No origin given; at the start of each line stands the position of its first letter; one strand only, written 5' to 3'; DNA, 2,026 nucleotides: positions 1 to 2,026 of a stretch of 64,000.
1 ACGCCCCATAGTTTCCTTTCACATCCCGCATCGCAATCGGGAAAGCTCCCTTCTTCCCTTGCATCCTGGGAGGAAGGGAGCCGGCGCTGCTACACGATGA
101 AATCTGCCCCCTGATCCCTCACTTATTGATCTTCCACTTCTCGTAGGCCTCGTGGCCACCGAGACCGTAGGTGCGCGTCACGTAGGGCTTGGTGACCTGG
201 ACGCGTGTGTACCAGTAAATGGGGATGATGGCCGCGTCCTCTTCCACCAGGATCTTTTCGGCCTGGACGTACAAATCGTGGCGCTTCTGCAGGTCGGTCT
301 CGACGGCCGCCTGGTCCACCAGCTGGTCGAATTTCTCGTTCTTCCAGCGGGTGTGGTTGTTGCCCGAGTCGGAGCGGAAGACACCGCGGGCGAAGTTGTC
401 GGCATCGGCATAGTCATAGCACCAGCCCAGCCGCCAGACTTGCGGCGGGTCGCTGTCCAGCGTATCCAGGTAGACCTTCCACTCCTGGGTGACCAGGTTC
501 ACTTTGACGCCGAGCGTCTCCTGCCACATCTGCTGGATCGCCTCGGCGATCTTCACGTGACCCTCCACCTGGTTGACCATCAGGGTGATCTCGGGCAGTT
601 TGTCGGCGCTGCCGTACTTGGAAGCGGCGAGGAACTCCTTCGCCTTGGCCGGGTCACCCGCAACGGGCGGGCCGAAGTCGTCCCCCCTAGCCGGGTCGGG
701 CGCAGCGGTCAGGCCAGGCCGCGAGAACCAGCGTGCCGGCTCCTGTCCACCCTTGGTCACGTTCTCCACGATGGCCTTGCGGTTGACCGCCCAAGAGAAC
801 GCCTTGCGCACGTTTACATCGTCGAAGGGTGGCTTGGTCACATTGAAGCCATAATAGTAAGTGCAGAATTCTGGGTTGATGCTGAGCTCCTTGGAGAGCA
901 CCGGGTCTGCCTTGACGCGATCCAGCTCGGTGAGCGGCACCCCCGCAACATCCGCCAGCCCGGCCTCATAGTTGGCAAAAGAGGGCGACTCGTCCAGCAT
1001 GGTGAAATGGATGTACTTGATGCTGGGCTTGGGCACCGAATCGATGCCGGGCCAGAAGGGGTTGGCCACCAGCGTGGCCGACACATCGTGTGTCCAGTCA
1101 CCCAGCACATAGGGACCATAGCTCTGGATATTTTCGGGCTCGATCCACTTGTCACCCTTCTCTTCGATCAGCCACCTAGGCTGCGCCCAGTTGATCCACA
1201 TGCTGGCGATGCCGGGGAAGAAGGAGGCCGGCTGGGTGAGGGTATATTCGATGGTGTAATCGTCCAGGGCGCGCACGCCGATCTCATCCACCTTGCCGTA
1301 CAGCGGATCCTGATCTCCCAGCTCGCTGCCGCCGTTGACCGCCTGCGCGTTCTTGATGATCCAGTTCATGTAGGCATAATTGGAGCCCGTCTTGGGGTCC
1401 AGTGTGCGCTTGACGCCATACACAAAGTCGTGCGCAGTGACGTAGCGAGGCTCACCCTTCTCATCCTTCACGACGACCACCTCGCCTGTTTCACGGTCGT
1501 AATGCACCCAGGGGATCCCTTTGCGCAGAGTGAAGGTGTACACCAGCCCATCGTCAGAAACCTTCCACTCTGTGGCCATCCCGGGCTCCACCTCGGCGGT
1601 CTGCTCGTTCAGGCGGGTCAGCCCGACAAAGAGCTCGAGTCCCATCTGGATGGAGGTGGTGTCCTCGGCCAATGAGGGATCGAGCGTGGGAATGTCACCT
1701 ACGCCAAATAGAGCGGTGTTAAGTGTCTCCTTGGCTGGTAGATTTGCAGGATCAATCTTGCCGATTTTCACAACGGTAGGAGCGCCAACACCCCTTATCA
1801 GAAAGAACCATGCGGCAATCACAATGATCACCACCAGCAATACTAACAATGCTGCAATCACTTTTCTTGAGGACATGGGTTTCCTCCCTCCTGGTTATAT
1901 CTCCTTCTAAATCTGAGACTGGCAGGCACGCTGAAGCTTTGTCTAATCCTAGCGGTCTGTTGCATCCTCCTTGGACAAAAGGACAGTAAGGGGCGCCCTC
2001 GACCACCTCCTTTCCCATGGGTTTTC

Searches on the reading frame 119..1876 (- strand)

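Call 29: search_protein_families(library=pfam, proteins=[window:119-1876:-], max_evalue=0.0001)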
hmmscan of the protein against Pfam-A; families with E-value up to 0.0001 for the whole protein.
window:119-1876:- (585 aa): 1 family
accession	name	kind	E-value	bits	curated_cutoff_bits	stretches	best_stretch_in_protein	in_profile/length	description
PF00496.27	SBP_bac_5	-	3.8e-76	257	32.4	1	95-506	1-367/368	Bacterial extracellular solute-binding proteins, family 5 Middle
